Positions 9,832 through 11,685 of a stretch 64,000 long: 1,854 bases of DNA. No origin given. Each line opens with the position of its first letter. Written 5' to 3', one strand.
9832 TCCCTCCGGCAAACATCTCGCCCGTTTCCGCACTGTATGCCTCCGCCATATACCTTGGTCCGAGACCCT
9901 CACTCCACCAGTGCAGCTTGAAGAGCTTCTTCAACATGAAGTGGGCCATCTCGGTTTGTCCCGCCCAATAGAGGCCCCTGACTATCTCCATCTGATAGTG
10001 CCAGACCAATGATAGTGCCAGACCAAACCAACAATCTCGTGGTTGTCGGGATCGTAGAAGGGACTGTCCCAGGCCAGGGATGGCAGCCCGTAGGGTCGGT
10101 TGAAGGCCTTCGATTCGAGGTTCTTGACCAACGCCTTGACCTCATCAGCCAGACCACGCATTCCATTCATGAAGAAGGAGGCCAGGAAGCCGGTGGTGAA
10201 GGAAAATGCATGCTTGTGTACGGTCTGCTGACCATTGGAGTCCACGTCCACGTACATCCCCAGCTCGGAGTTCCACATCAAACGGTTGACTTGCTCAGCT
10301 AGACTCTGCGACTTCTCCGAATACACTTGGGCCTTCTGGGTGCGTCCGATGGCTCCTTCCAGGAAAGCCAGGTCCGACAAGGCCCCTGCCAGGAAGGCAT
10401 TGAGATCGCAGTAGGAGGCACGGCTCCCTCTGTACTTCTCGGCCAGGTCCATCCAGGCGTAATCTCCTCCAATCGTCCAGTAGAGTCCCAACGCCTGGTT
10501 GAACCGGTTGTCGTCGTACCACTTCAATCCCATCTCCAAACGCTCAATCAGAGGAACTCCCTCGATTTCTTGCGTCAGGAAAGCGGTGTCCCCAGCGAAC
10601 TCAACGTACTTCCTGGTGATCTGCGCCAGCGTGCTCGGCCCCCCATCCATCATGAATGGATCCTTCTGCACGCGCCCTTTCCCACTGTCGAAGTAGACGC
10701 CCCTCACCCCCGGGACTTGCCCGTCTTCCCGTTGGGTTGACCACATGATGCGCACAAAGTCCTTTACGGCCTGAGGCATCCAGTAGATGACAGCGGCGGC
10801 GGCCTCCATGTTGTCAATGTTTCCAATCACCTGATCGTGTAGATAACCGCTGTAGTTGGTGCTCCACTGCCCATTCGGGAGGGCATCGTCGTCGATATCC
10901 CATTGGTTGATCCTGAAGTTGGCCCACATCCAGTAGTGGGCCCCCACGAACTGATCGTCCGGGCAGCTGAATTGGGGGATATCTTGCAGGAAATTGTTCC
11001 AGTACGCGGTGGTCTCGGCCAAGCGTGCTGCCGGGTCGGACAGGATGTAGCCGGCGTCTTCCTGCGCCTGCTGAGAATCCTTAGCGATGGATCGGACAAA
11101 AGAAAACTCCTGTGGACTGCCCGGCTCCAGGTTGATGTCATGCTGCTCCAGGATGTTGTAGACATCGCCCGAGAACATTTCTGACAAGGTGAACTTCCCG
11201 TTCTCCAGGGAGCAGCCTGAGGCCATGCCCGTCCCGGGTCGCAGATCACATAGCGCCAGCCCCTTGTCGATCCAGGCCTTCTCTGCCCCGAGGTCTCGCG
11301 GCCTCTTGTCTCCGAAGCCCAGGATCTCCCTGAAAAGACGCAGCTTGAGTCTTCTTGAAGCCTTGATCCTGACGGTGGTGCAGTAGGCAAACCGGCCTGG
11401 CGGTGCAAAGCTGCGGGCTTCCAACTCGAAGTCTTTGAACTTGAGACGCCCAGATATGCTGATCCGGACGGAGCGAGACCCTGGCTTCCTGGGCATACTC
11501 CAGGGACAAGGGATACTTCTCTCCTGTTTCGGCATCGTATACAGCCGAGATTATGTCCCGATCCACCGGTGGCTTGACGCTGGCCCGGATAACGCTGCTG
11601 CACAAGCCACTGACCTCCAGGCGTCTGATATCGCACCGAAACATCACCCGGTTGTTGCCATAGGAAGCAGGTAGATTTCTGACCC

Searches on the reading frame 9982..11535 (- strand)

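Call 90: search_protein_families(library=pfam, proteins=[window:9982-11535:-])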
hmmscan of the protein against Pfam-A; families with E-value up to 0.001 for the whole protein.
window:9982-11535:- (517 aa): 2 families
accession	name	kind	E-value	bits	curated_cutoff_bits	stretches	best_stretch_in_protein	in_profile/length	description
PF22422.2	MGH1-like_GH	-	2e-16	61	27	1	254-508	21-290/356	Mannosylglycerate hydrolase MGH1-like glycoside hydrolase domain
PF01204.24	Trehalase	-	7.1e-11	42.1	21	1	376-488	307-418/512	Trehalase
